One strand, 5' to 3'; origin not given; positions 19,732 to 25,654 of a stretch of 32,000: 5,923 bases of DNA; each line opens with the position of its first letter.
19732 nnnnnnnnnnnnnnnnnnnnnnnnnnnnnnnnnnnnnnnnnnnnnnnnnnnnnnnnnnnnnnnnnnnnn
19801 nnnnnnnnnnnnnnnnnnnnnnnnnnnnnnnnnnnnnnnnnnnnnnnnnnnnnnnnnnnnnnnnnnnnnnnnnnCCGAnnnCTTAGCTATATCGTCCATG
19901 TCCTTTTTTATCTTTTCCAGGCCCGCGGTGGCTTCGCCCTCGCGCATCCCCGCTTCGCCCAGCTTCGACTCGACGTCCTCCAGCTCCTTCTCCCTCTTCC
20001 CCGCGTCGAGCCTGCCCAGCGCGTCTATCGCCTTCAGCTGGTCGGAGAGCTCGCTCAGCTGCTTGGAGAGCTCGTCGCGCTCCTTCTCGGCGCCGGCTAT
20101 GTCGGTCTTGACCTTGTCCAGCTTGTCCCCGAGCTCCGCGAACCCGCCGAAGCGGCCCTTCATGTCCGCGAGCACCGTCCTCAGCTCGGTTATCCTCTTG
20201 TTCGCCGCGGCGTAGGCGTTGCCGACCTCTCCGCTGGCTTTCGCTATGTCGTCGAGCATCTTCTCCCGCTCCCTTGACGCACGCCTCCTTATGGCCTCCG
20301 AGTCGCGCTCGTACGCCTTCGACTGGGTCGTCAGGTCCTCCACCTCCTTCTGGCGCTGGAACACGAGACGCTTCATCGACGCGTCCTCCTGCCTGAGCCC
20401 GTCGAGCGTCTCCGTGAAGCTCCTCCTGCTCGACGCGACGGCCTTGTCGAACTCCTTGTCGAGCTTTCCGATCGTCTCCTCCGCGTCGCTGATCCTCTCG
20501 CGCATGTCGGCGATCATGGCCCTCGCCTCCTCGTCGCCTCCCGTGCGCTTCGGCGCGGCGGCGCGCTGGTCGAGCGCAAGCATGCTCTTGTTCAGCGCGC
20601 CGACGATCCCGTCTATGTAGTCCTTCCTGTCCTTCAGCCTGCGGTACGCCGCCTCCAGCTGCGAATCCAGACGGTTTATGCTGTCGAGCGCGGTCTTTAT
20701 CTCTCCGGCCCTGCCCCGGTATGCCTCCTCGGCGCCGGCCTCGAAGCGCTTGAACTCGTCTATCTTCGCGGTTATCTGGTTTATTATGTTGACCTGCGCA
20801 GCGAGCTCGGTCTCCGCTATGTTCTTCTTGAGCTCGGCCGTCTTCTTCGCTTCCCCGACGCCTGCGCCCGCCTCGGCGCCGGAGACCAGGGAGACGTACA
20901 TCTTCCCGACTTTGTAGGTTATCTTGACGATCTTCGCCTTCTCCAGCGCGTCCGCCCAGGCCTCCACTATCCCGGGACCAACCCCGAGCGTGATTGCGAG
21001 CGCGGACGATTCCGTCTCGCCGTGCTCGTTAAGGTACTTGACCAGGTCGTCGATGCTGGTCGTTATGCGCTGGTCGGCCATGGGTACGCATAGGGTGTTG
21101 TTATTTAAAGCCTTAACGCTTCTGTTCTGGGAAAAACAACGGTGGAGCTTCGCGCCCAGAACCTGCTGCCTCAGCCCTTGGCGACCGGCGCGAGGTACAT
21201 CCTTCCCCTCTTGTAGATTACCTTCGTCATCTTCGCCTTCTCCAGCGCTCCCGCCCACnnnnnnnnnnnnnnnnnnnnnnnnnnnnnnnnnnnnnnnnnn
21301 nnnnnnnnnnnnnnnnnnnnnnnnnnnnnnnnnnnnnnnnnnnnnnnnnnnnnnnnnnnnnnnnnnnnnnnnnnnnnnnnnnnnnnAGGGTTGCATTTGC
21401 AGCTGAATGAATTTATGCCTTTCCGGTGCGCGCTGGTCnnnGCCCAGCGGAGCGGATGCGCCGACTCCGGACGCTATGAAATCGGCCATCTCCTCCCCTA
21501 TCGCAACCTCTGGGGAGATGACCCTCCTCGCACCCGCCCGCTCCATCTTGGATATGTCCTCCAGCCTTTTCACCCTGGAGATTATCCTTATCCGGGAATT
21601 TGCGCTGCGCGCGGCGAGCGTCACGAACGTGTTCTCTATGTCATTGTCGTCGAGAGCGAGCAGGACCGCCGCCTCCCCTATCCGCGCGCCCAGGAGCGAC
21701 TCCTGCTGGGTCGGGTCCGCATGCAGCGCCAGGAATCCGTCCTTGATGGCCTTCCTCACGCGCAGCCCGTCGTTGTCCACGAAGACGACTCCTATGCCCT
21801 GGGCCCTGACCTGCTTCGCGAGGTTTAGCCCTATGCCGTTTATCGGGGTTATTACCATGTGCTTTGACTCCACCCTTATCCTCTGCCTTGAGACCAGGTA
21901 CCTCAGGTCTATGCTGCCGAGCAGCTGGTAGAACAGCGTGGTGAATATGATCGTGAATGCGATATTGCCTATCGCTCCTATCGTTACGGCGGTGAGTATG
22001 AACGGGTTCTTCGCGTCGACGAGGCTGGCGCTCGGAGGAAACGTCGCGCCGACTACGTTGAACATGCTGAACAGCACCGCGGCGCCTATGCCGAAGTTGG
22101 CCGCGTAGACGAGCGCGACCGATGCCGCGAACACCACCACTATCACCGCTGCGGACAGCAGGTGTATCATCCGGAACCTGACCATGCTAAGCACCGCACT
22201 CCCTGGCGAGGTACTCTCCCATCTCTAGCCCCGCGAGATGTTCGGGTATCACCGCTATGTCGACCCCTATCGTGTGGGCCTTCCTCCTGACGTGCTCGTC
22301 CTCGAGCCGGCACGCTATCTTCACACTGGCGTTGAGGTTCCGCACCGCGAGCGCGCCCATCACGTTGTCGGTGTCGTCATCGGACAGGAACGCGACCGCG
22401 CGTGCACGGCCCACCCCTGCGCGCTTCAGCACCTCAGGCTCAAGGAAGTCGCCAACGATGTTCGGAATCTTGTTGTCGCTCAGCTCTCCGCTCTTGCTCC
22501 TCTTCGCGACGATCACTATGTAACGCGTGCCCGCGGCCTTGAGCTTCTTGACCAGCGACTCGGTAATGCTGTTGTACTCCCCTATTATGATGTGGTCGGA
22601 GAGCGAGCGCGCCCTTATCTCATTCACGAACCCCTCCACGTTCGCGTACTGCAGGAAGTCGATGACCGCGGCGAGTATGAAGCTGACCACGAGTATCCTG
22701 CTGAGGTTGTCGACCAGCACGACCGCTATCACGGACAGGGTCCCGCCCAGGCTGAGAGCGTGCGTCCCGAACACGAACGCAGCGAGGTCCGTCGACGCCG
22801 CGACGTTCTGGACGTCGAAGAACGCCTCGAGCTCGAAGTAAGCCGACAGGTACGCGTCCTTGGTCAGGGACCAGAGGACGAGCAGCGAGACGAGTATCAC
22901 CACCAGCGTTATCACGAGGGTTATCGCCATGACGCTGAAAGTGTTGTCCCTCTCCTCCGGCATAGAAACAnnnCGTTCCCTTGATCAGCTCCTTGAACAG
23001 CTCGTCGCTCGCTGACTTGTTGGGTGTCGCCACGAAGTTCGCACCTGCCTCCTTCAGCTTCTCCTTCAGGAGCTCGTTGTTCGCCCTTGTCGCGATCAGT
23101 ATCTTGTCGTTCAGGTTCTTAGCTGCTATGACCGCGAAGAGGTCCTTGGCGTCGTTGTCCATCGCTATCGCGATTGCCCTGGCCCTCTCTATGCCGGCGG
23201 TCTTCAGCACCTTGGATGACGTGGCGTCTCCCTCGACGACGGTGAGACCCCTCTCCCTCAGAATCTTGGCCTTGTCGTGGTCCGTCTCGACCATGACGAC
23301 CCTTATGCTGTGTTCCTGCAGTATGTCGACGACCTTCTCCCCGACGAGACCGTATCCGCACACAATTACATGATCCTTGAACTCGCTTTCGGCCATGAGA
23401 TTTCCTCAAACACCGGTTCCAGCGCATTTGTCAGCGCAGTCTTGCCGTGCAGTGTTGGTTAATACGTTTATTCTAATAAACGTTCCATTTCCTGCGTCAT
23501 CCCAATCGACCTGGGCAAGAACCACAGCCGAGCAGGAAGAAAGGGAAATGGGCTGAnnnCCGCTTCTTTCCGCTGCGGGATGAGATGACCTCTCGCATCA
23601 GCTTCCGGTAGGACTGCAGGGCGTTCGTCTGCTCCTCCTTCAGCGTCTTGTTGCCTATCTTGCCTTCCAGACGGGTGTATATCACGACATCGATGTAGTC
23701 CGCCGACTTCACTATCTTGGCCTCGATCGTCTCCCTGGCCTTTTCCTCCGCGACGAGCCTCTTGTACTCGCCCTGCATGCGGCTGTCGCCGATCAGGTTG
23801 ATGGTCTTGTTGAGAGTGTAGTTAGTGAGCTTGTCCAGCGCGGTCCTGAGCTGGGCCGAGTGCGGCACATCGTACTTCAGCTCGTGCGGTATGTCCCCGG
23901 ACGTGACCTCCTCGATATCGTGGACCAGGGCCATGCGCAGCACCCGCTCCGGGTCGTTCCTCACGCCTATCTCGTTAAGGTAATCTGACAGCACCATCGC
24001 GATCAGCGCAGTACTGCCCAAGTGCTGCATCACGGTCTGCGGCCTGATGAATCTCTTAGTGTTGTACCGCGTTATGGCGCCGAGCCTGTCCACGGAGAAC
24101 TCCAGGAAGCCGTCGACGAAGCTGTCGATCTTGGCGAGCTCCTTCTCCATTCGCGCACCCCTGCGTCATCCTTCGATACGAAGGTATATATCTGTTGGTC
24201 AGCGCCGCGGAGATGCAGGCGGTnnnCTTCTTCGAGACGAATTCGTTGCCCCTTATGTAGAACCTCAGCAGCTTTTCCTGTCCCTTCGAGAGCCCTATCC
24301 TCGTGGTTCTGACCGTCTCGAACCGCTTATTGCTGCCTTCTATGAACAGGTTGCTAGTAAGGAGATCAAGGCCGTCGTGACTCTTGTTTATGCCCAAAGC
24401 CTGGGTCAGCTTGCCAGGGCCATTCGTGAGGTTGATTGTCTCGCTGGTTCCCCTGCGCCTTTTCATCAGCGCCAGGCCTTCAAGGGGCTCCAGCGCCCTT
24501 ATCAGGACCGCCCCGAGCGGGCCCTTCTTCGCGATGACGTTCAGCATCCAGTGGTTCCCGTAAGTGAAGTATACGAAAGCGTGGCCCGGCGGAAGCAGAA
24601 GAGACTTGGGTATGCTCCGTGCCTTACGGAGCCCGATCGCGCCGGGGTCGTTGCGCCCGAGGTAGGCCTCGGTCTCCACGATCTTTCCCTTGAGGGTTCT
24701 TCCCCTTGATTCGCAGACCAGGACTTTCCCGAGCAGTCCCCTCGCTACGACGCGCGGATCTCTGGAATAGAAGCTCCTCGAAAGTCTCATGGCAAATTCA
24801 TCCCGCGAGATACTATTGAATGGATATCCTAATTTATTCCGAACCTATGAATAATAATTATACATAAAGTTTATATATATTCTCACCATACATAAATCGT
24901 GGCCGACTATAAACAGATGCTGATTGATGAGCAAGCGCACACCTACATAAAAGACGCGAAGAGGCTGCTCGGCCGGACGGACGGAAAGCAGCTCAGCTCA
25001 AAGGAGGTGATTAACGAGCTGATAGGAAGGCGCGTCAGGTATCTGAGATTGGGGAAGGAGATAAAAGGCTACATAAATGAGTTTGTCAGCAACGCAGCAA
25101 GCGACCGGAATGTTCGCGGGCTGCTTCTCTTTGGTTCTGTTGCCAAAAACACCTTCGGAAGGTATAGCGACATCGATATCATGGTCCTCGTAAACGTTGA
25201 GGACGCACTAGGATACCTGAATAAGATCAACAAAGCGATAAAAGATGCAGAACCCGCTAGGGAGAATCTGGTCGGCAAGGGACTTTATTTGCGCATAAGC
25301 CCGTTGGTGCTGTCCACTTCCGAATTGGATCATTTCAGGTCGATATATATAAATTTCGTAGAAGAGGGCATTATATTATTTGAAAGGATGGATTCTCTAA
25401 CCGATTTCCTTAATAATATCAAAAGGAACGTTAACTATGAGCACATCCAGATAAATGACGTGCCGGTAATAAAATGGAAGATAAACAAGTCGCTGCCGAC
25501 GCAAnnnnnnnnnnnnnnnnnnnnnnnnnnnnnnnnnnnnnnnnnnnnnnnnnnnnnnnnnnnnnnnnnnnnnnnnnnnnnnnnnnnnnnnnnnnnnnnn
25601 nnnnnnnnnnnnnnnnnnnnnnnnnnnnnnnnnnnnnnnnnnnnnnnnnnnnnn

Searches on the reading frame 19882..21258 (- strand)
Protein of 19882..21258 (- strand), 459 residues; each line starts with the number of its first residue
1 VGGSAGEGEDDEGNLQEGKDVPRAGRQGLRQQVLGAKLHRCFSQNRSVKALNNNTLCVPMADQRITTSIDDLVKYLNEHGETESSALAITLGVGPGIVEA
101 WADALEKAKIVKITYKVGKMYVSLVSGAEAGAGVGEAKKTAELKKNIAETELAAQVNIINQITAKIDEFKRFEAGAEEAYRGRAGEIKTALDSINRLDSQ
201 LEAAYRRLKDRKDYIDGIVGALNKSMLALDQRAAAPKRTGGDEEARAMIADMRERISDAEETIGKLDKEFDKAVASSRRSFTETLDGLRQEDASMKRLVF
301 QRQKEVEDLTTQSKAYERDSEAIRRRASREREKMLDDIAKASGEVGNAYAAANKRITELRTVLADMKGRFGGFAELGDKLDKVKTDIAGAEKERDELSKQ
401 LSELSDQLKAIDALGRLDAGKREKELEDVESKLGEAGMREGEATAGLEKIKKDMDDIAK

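Call 66: search_protein_families(library=pfam, proteins=[window:19882-21258:-], max_evalue=0.001)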
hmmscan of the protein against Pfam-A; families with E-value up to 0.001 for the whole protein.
window:19882-21258:- (459 aa): 2 families
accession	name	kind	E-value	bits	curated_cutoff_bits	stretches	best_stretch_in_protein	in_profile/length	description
PF07889.17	DUF1664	-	0.00022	21.7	34.6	0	253-329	36-112/124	Protein of unknown function (DUF1664)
PF05008.21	V-SNARE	-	0.00074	20.4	25.9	0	243-297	32-86/92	Vesicle transport v-SNARE protein N-terminus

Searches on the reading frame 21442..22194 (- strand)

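Call 66: search_protein_families(library=pfam, proteins=[window:21442-22194:-], max_evalue=0.001)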
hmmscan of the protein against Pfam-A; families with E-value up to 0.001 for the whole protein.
window:21442-22194:- (251 aa): 1 family
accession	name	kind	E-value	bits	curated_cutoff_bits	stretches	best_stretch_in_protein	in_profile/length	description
PF02254.24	TrkA_N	-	2.1e-22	80.1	23.8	1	118-228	6-116/116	TrkA-N domain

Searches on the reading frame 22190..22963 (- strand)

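Call 66: search_protein_families(library=pfam, proteins=[window:22190-22963:-], max_evalue=0.001)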
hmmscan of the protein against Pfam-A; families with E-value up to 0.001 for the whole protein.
window:22190-22963:- (258 aa): 2 families
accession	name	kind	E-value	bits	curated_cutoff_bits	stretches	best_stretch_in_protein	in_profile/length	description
PF02254.24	TrkA_N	-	8.2e-19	68.5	23.8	1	125-240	2-116/116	TrkA-N domain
PF22614.2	Slo-like_RCK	-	0.00012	22.2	24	0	165-217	57-118/119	Calcium-activated potassium channel slowpoke-like RCK domain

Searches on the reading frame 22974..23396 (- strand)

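Call 66: search_protein_families(library=pfam, proteins=[window:22974-23396:-], max_evalue=0.001)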
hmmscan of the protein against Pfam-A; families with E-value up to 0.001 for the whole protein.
window:22974-23396:- (141 aa): 5 families
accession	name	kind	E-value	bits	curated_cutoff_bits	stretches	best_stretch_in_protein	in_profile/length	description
PF02254.24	TrkA_N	-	6.9e-30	104.2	23.8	1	10-125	1-116/116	TrkA-N domain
PF22614.2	Slo-like_RCK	-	4e-05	23.7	24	1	6-84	2-92/119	Calcium-activated potassium channel slowpoke-like RCK domain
PF05368.20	NmrA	-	0.00016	21.9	27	0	11-79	7-77/298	NmrA-like family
PF02602.20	HEM4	-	0.00043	19.9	27.5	0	60-122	81-143/231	Uroporphyrinogen-III synthase HemD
PF03435.24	Sacchrp_dh_NADP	-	0.00062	20.5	25.1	0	10-54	1-49/129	Saccharopine dehydrogenase NADP binding domain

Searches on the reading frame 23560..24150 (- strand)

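Call 66: search_protein_families(library=pfam, proteins=[window:23560-24150:-], max_evalue=0.001)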
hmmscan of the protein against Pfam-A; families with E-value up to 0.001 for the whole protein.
window:23560-24150:- (197 aa): 3 families
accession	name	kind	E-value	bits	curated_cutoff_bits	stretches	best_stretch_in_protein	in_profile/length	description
PF12917.13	YfbR-like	-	2.8e-24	86.2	25.9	1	20-184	6-166/182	5'-deoxynucleotidase YfbR-like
PF13023.12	HD_3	-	4.6e-16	59.6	22.5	1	21-170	2-142/165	HD domain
PF01966.28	HD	-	5.7e-09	36.7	22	1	41-154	2-114/116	HD domain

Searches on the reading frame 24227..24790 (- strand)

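Call 66: search_protein_families(library=pfam, proteins=[window:24227-24790:-], max_evalue=0.001)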
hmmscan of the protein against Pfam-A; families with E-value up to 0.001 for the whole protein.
window:24227-24790:- (188 aa): 1 family
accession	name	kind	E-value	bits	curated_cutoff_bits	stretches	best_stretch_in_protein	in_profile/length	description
PF02245.21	Pur_DNA_glyco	-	9.6e-56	188.4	27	1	6-182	1-180/181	Methylpurine-DNA glycosylase (MPG)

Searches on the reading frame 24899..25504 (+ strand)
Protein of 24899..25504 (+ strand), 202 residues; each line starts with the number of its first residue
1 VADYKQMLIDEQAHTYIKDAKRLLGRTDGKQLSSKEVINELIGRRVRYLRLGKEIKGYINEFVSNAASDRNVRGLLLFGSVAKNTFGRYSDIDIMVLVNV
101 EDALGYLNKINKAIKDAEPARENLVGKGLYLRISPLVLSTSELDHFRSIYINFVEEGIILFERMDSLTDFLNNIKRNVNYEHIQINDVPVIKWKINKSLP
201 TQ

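Call 67: search_protein_families(library=pfam, proteins=[window:24899-25504:+], max_evalue=0.001)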
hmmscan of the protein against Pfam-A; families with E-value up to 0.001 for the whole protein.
window:24899-25504:+ (202 aa): 3 families
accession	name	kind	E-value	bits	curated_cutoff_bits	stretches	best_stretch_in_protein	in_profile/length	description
PF01909.29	NTP_transf_2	-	5.3e-09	36.8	21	1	68-125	9-72/93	Nucleotidyltransferase domain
PF18765.7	Polbeta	-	4.6e-08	33.6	26.9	1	67-121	8-62/93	Polymerase beta, Nucleotidyltransferase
PF22600.2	MTPAP-like_central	-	0.00058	20.4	27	0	58-195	28-111/139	Poly(A) RNA polymerase, mitochondrial-like, central palm domain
